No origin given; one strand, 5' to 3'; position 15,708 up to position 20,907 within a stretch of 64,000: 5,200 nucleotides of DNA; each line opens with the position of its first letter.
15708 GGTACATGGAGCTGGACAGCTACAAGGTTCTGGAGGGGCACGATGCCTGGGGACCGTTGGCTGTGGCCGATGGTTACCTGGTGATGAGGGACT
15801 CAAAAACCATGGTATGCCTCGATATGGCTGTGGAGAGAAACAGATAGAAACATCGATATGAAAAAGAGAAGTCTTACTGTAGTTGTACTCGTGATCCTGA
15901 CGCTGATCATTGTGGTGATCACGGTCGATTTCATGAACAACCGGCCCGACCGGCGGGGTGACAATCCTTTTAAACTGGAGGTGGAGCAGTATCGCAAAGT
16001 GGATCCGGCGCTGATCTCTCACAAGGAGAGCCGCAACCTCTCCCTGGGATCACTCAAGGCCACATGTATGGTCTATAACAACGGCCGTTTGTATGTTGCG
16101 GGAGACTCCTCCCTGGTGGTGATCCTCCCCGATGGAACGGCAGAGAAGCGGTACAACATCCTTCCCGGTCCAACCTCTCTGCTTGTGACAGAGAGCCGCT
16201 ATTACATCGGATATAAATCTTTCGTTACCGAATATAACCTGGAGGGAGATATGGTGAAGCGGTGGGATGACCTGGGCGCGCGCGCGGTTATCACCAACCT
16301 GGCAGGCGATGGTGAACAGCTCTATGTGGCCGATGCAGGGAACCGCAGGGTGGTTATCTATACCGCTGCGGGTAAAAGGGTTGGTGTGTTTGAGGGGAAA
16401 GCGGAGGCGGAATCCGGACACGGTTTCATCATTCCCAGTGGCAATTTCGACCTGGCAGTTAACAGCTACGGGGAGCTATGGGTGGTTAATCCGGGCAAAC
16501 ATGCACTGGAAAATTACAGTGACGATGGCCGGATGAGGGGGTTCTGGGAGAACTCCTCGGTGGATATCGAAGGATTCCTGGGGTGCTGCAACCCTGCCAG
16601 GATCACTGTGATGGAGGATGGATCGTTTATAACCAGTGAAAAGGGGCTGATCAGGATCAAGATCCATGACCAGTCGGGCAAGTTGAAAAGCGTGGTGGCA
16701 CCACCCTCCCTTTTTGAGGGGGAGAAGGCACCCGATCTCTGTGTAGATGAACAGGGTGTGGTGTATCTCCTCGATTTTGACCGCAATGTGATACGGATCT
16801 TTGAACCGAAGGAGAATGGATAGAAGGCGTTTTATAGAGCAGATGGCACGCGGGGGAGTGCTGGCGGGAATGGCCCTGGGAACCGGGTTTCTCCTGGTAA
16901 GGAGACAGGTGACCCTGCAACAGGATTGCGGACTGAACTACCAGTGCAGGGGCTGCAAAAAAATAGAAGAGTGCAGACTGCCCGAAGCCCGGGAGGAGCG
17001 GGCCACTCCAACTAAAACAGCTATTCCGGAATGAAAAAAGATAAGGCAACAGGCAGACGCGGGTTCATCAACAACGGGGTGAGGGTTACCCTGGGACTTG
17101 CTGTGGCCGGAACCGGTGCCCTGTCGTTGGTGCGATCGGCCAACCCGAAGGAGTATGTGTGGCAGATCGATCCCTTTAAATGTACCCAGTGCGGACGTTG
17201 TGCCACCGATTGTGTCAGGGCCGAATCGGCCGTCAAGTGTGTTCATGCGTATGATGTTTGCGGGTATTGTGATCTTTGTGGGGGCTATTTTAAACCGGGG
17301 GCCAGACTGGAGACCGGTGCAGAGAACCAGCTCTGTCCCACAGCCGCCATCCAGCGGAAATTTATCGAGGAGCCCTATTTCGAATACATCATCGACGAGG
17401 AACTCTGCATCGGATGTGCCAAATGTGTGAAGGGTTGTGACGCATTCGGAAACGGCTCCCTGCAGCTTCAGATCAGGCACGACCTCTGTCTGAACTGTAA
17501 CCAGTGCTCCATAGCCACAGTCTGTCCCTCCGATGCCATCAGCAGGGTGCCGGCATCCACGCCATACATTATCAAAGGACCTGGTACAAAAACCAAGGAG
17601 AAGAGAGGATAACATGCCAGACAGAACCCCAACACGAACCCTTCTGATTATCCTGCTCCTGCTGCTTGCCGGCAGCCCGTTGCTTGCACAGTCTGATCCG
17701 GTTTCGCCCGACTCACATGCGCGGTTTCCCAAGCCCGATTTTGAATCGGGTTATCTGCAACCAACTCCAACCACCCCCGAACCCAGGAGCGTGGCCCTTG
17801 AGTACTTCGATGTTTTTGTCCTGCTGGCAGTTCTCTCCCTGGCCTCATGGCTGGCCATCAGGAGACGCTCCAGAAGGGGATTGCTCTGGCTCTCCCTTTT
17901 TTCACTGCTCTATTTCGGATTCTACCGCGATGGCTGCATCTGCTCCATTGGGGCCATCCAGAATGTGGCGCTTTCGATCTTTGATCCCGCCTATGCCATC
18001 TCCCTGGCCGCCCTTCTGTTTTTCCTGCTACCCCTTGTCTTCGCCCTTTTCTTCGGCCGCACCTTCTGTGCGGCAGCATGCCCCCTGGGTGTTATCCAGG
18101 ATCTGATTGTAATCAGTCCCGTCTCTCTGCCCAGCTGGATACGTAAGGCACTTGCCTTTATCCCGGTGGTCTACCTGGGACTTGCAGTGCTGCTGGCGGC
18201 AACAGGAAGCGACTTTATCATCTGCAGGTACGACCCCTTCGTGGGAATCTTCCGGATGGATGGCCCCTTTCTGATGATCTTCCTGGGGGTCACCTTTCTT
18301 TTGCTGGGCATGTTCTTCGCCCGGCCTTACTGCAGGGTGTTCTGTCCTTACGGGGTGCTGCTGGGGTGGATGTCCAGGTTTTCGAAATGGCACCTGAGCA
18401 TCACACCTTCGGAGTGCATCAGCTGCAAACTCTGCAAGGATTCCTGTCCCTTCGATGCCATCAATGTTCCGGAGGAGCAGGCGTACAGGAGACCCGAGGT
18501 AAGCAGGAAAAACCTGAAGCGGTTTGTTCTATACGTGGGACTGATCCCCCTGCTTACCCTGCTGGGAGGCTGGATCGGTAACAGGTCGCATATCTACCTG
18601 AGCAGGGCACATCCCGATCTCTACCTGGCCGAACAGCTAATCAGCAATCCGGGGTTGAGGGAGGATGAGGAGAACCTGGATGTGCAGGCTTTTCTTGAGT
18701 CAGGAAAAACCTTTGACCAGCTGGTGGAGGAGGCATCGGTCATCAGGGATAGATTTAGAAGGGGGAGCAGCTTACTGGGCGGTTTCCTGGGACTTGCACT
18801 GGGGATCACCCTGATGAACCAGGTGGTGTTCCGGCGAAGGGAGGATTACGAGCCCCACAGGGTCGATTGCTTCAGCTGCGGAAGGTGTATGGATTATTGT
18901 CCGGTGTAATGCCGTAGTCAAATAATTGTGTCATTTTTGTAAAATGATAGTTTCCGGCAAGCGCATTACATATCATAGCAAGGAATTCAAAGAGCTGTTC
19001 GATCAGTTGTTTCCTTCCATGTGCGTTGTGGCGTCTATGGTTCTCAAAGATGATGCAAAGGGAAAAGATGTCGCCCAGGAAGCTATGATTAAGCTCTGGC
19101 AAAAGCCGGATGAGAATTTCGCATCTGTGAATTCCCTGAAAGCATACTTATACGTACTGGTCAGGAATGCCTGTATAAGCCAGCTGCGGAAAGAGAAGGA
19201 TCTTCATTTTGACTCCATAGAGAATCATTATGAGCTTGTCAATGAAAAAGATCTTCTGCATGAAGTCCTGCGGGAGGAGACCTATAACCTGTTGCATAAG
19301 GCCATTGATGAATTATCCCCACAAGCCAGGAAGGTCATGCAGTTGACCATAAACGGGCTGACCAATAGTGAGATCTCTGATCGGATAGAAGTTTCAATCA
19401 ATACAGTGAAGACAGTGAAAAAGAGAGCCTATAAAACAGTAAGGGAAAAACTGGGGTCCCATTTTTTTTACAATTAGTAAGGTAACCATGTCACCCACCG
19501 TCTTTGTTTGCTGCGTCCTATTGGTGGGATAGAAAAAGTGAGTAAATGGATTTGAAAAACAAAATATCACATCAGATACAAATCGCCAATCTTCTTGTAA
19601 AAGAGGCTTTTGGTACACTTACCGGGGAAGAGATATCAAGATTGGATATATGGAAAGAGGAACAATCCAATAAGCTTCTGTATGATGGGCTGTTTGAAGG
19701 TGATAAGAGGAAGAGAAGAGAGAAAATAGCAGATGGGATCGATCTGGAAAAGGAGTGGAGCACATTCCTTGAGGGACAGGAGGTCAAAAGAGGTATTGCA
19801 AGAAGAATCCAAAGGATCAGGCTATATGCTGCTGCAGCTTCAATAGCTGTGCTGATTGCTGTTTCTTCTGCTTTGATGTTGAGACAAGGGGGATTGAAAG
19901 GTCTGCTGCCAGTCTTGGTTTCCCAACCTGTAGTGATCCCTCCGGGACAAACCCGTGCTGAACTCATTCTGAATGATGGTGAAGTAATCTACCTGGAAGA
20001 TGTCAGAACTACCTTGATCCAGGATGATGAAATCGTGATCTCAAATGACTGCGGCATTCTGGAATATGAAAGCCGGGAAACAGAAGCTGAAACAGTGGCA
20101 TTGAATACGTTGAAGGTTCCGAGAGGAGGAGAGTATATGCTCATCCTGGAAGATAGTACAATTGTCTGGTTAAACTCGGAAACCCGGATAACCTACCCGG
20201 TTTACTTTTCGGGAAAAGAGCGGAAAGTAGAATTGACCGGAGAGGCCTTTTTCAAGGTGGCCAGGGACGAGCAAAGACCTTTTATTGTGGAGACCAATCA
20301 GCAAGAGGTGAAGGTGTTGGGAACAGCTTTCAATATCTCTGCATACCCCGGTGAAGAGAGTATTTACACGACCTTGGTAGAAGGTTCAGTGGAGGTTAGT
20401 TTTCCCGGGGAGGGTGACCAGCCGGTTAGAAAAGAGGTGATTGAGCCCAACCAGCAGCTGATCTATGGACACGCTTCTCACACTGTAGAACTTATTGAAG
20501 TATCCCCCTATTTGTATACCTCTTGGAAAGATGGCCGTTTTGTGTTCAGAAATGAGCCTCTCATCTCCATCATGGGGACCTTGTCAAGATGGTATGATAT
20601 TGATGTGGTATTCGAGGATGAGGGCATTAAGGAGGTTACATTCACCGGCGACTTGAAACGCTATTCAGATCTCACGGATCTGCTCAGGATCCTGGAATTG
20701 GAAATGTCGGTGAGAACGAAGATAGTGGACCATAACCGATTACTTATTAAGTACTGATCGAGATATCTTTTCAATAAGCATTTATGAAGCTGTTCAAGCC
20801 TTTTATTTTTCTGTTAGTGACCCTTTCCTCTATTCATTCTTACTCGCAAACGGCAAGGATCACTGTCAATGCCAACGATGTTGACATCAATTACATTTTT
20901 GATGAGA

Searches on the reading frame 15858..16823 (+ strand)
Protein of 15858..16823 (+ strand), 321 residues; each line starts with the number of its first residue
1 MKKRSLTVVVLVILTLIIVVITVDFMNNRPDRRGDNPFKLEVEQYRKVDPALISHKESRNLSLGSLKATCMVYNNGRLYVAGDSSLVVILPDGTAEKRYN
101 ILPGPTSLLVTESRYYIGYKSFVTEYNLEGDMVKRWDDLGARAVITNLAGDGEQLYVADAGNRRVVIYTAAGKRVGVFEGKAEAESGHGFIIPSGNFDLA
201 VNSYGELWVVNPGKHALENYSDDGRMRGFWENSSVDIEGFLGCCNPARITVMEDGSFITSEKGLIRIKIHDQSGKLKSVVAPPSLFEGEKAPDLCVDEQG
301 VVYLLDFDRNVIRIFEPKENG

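Call 9: search_protein_families(library=pfam, proteins=[window:15858-16823:+], max_evalue=0.0001)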
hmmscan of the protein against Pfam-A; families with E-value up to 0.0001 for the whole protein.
window:15858-16823:+ (321 aa): 1 family
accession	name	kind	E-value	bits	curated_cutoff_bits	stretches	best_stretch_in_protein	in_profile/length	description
PF01436.27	NHL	-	3.2e-08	33.6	20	0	151-168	11-28/28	NHL repeat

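Call 27: search_protein_families(library=ncbifam, proteins=[window:15858-16820:+], max_evalue=0.001)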
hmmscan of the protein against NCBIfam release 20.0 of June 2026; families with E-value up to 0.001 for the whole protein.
window:15858-16820:+ (321 aa): 1 family
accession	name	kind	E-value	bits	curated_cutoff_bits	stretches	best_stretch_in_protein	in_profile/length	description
NF035926.1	scyF_NHL_VPEP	equivalog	4e-05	22.9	350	1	153-317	114-275/376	scytonemin biosynthesis PEP-CTERM protein ScyF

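Call 88: search_solved_structures(query=window:15858-16820:+, max_evalue=0.01)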
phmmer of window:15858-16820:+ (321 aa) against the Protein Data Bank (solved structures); distinct sequences matched with E-value up to 0.01: 9.
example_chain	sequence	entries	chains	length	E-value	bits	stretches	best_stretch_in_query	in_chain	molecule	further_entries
6d69_A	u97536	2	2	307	9.8e-08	34.9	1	122-318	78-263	NHL Repeat Region of D. melanogaster Thin | Thin, isoform D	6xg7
8j72_A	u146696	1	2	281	2e-05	27.3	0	153-224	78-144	E3 ubiquitin-protein ligase TRIM71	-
7qrx_A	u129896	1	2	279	5.1e-05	26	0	153-225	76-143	E3 ubiquitin-protein ligase TRIM71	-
7qrw_A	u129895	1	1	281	5.1e-05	25.9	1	156-281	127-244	Isoform 4 of Tripartite motif-containing protein 3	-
9jur_A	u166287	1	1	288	5.7e-05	25.8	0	153-225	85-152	E3 ubiquitin-protein ligase TRIM71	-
6fpt_A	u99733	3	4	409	0.0006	22.4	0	153-318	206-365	E3 ubiquitin-protein ligase TRIM71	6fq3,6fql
7qrv_A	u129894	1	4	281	0.0083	18.7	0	194-281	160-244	Tripartite motif-containing protein 2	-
7b96_A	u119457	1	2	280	0.0088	18.6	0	194-281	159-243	Isoform 2 of Tripartite motif-containing protein 2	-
7b2r_A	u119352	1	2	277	0.0094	18.5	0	194-281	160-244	Tripartite motif-containing protein 2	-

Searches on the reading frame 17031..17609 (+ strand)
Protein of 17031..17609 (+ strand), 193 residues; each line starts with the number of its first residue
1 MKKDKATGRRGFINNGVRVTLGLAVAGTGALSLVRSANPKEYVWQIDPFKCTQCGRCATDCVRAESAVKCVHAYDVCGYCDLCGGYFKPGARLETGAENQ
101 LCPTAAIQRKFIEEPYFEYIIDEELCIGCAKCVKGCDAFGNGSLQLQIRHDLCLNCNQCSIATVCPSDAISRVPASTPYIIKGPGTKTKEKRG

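Call 27: search_protein_families(library=ncbifam, proteins=[window:17031-17609:+], max_evalue=0.001)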
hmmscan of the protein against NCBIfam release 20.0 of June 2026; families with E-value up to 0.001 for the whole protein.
window:17031-17609:+ (193 aa): 8 families
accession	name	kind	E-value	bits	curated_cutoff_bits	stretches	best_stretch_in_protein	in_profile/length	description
NF058577.1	FdxA_fam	equivalog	1.2e-06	28.6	65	1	96-137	13-49/52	4Fe-4S ferredoxin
TIGR02066.1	dsrB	equivalog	2.2e-06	26.9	341.5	1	100-139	191-229/341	dissimilatory-type sulfite reductase subunit beta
NF005415.0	PRK06991.1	equivalog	5.3e-06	26.3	281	1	113-176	74-138/284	electron transport complex subunit RsxB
TIGR01944.1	rnfB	subfamily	5.5e-06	26.1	68.7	1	120-176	109-166/190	RnfABCDGE type electron transport complex subunit B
TIGR03336.1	IOR_alpha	equivalog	8.3e-06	24.4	650.9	1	109-170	535-595/595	indolepyruvate ferredoxin oxidoreductase subunit alpha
NF003475.0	PRK05113.1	equivalog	3e-05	23.9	203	1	120-175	109-165/190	electron transport complex subunit RsxB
TIGR02936.1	fdxN_nitrog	equivalog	0.00015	21.8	80.55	0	115-137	12-34/91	ferredoxin III, nif-specific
NF005504.0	PRK07118.1-3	equivalog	0.00055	19.4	437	0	125-173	220-268/293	Fe-S cluster domain-containing protein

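Call 89: search_solved_structures(query=window:17031-17609:+, max_evalue=0.01)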
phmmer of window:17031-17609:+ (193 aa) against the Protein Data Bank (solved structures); distinct sequences matched with E-value up to 0.01: 19.
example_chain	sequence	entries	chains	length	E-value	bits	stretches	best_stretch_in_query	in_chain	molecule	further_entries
1gt8_A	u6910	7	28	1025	0.00068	22.8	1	119-181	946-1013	DIHYDROPYRIMIDINE DEHYDROGENASE | Dihydropyrimidine dehydrogenase [NADP(+)]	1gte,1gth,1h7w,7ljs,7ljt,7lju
1h7x_A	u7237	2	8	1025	0.00068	22.7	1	119-181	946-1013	DIHYDROPYRIMIDINE DEHYDROGENASE | Dihydropyrimidine dehydrogenase [NADP(+)]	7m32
7m31_A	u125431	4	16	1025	0.00068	22.7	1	119-181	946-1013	Dihydropyrimidine dehydrogenase [NADP(+)]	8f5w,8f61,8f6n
7vzg_B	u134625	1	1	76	0.00087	22.4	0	119-170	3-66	Photosystem P840 reaction center iron-sulfur protein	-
9r9v_A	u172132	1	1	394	0.0016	21.6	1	120-180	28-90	Periplasmic [Fe] hydrogenase large subunit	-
6sg2_AAA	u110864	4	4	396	0.0016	21.6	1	120-180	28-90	Periplasmic [Fe] hydrogenase large subunit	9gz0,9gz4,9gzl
8bj7_A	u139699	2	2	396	0.0016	21.6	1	120-180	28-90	Periplasmic [Fe] hydrogenase large subunit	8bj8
9hpx_A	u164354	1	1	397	0.0016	21.5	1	120-180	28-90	Periplasmic [Fe] hydrogenase large subunit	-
8rtg_A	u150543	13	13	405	0.0016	21.5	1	120-180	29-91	Periplasmic [Fe] hydrogenase large subunit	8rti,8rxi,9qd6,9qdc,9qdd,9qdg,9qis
8rxj_A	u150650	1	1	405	0.0016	21.5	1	120-180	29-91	Periplasmic [Fe] hydrogenase large subunit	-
6fah_A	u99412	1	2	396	0.0016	21.5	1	122-172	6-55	Caffeyl-CoA reductase-Etf complex subunit CarE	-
1hfe_L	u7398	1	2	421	0.0017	21.4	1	120-180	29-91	PROTEIN (FE-ONLY HYDROGENASE (E.C.1.18.99.1) (LARGER SUBUNIT))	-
8ru6_B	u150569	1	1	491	0.0019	21.3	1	120-180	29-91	Periplasmic [Fe] hydrogenase large subunit,CpI,Periplasmic [Fe] hydrogenase small subunit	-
8ryh_A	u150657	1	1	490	0.002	21.2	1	120-180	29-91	Periplasmic [Fe] hydrogenase large subunit,Periplasmic [Fe] hydrogenase small subunit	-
9gnk_A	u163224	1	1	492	0.002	21.2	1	120-180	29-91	Periplasmic [Fe] hydrogenase large subunit,Periplasmic [Fe] hydrogenase small subunit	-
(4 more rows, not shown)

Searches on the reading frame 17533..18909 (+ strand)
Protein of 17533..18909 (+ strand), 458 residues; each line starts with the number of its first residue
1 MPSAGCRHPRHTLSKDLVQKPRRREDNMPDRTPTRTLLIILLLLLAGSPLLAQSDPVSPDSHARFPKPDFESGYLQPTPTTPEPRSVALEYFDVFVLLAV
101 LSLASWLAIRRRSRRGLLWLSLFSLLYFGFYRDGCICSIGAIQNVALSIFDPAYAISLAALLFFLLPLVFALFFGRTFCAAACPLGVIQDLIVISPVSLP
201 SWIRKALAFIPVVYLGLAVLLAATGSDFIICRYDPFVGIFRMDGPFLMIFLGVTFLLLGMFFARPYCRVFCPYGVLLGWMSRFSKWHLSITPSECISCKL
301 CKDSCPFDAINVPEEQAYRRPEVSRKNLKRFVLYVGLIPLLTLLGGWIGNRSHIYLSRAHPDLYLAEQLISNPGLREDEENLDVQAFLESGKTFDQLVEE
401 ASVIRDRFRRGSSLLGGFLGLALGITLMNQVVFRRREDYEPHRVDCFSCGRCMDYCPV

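Call 9: search_protein_families(library=pfam, proteins=[window:17533-18909:+], max_evalue=0.0001)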
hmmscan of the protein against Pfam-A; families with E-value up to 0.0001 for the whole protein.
window:17533-18909:+ (458 aa): 7 families
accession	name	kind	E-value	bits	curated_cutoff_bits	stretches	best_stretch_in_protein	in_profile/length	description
PF12801.12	Fer4_5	-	1e-12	48.3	22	2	158-192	3-37/48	4Fe-4S binding domain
PF12838.12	Fer4_7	-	4.9e-09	37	27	0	266-309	7-52/52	4Fe-4S dicluster domain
PF00037.32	Fer4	-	5e-09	36.1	21.1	1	290-310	3-23/24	4Fe-4S binding domain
PF14697.11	Fer4_21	-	2.2e-06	28.2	35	0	284-311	30-58/59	4Fe-4S dicluster domain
PF13484.11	Fer4_16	-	3.2e-06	28.2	30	0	294-322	1-29/66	4Fe-4S double cluster binding domain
PF13187.11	Fer4_9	-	8.3e-06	26.2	27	0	294-320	1-27/52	4Fe-4S dicluster domain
PF13237.11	Fer4_10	-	3e-05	24.3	25.5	0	288-311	2-22/53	4Fe-4S dicluster domain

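Call 27: search_protein_families(library=ncbifam, proteins=[window:17611-18906:+], max_evalue=0.001)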
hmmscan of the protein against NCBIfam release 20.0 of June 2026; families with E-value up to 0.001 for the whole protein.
window:17611-18906:+ (432 aa): 18 families
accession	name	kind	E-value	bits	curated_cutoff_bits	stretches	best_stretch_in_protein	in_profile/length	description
TIGR02163.1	napH_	subfamily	3e-09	36.8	213.05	1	138-283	67-217/255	NapH/MauN family ferredoxin-type protein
NF007013.0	PRK09477.1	equivalog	3.2e-07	29.7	234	1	124-282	75-239/286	quinol dehydrogenase ferredoxin subunit NapH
NF058577.1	FdxA_fam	equivalog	4.7e-07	29.9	65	1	267-288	7-28/52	4Fe-4S ferredoxin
NF038196.1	ferrodoxin_EFR1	subfamily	7.5e-07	29.4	75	1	261-290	179-207/242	EFR1 family ferrodoxin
TIGR01971.1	NuoI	subfamily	9.7e-07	28.4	113.05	1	263-290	77-104/121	NADH-quinone oxidoreductase, chain I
NF046105.1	TransRegNosR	equivalog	1.4e-05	23.6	1000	1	67-285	410-645/680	transcriptional regulator NosR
NF045490.1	FdxA_Protbact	equivalog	2.3e-05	24.6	135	1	261-291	32-62/104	ferredoxin FdxA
NF043039.1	HgcAB_like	equivalog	6.1e-05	22.8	285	1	130-290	160-323/350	HgcAB-like fusion protein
NF045480.1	FdxA_Actino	equivalog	8.3e-05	22.8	125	0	261-294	32-65/107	ferredoxin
NF004538.0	PRK05888.1-4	equivalog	0.00014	21.5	135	0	267-294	100-127/162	NADH-quinone oxidoreductase subunit NuoI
NF040864.1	HgcB_ferredoxin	equivalog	0.00029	20.6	99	0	241-287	22-64/93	mercury methylation ferredoxin HgcB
NF042909.1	FMH_DH_FwdF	exception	0.00044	19.4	375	1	262-290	133-161/336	tungsten-dependent formylmethanofuran dehydrogenase subunit FwdF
NF009945.0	PRK13409.1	equivalog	0.00048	18.9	469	1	258-314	40-97/592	ribosome biogenesis/translation initiation ATPase RLI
TIGR02700.1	flavo_MJ0208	hypoth_equivalog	0.00052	19.3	251.35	0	263-304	173-214/234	dihydromethanopterin reductase (acceptor)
TIGR02512.1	FeFe_hydrog_A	subfamily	0.00063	18.7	405.95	0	263-287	46-70/375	[FeFe] hydrogenase, group A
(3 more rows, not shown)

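Call 90: search_solved_structures(query=window:17611-18906:+, max_evalue=0.01)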
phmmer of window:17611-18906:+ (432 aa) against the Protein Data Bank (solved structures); distinct sequences matched with E-value up to 0.01: 16.
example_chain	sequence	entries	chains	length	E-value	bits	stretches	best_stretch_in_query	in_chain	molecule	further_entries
7zm7_I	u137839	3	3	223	3.6e-06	29.3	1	220-295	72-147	Oxidoreductase-like protein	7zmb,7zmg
9iho_I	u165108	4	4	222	6.3e-06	28.6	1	223-291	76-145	NUIM (TYKY) subunit of mitochondrial NADH:ubiquinone oxidoreductase (Complex I)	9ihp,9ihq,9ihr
7b0n_I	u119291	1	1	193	2.1e-05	26.9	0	224-290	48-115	Subunit NUIM of protein NADH:Ubiquinone Oxidoreductase (Complex I)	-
6gcs_I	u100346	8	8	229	3.8e-05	26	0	224-291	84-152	TYKY SUBUNIT (NUIM) | Subunit NUIM of NADH:Ubiquinone Oxidoreductase (Complex I)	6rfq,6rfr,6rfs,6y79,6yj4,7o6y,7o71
5t5i_F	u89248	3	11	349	0.00071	21.8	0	264-295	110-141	Tungsten formylmethanofuran dehydrogenase subunit fwdF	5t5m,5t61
9f5x_G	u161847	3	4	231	0.00078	21.7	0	232-295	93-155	NADH:ubiquinone oxidoreductase subunit 8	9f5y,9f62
9sw6_H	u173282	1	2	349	0.0013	20.9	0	264-294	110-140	Tungsten formylmethanofuran dehydrogenase, subunit F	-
7tgh_S8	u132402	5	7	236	0.0026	19.9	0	267-302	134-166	NADH-ubiquinone oxidoreductase 1, chain, putative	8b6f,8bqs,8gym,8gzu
8iuf_S8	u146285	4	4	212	0.0033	19.6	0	231-286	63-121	NDUFS8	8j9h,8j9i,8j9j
7ar7_I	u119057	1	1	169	0.0038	19.4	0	266-295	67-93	NADH dehydrogenase [ubiquinone] iron-sulfur protein 8-A, mitochondrial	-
7arc_I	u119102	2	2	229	0.0045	19.2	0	267-301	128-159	TYKY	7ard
6h8k_I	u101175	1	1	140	0.0061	18.7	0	257-285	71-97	Subunit NUIM of NADH:Ubiquinone Oxidoreductase (Complex I)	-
6x89_S8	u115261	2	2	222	0.009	18.1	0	267-294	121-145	NADH dehydrogenase [ubiquinone] iron-sulfur protein 8, mitochondrial | NDUS8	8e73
8qby_I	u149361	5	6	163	0.0093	18.1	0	267-290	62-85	NADH-quinone oxidoreductase subunit I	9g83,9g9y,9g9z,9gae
8b9z_I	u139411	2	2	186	0.0097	18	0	267-295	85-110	NADH dehydrogenase (ubiquinone) 23 kDa subunit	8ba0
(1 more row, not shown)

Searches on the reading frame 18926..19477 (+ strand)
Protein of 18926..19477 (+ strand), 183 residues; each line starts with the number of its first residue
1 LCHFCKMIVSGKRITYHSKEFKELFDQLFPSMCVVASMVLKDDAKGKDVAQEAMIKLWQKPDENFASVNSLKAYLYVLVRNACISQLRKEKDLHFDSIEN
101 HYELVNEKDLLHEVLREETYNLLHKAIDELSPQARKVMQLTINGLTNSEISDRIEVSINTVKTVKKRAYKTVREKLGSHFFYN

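Call 9: search_protein_families(library=pfam, proteins=[window:18926-19477:+], max_evalue=0.0001)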
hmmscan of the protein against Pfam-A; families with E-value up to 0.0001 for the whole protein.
window:18926-19477:+ (183 aa): 5 families
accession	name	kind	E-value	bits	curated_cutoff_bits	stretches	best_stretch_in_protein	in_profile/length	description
PF04542.20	Sigma70_r2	-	3.5e-10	40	24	1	34-91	11-69/71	Sigma-70 region 2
PF08281.18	Sigma70_r4_2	-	1.4e-09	37.9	25.7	1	122-171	3-53/54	Sigma-70, region 4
PF00196.25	GerE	-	3.3e-08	33.5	23.5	1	129-170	2-43/57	Bacterial regulatory proteins, luxR family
PF04545.22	Sigma70_r4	-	8.2e-06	25.7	24.1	1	126-174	1-50/50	Sigma-70, region 4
PF07638.17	Sigma70_ECF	-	2e-05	25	21.1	0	52-179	55-182/185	ECF sigma factor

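Call 43: search_protein_families(library=pfam, proteins=[window:18926-19477:+], max_evalue=0.00001)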
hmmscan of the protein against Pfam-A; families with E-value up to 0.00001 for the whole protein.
window:18926-19477:+ (183 aa): 4 families
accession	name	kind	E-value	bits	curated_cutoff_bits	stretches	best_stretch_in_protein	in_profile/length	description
PF04542.20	Sigma70_r2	-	3.5e-10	40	24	1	34-91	11-69/71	Sigma-70 region 2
PF08281.18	Sigma70_r4_2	-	1.4e-09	37.9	25.7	1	122-171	3-53/54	Sigma-70, region 4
PF00196.25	GerE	-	3.3e-08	33.5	23.5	1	129-170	2-43/57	Bacterial regulatory proteins, luxR family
PF04545.22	Sigma70_r4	-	8.2e-06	25.7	24.1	0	126-174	1-50/50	Sigma-70, region 4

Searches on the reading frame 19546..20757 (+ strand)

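Call 9: search_protein_families(library=pfam, proteins=[window:19546-20757:+], max_evalue=0.0001)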
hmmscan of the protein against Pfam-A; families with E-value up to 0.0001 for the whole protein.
window:19546-20757:+ (403 aa): 2 families
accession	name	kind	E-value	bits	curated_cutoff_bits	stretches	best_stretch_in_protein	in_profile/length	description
PF16344.10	FecR_C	-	1.9e-18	66.7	24.4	1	331-398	1-67/70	FecR, C-terminal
PF04773.18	FecR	-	8.1e-16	58.7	24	1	189-283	3-97/97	FecR protein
